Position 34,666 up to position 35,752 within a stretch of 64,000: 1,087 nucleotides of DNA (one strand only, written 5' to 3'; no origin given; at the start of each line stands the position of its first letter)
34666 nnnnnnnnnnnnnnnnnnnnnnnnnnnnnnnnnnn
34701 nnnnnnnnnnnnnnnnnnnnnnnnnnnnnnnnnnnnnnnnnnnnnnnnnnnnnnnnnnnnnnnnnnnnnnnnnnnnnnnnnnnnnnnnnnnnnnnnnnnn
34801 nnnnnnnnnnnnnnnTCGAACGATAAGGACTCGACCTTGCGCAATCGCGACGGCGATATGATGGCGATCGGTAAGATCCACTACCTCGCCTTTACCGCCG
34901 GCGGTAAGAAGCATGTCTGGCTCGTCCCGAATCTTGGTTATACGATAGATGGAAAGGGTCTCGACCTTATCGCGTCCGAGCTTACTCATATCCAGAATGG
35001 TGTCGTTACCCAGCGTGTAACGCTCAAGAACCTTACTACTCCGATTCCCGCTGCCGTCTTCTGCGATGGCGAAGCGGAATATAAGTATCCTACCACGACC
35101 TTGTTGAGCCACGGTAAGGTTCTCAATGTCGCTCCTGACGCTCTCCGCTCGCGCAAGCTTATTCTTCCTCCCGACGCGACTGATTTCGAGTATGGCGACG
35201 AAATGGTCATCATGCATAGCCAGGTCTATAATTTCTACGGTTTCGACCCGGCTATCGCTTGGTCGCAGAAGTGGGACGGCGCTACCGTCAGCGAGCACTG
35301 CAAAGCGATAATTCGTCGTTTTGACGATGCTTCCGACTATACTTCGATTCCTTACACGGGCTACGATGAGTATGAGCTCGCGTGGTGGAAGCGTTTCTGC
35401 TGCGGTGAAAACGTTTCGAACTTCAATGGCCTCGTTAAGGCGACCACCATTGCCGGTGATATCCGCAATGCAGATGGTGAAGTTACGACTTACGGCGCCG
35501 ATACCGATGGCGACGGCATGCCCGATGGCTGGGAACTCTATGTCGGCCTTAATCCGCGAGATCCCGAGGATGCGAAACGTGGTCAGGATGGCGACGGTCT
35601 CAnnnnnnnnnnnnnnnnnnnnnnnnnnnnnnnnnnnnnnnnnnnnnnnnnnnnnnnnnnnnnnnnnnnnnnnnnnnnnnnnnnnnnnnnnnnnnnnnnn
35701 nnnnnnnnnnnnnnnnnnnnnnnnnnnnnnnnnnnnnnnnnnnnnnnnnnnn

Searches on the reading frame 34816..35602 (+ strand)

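Call 9: search_protein_families(library=ncbifam, proteins=[window:34816-35602:+], max_evalue=1)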
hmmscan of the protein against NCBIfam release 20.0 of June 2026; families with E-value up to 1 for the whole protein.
window:34816-35602:+ (262 aa): 1 family
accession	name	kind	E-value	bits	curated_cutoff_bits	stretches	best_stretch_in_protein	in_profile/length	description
NF047639.1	throspo3_MtsD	equivalog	0.0067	14.6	800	1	228-262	481-515/651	cell-cell cohesion protein MtsD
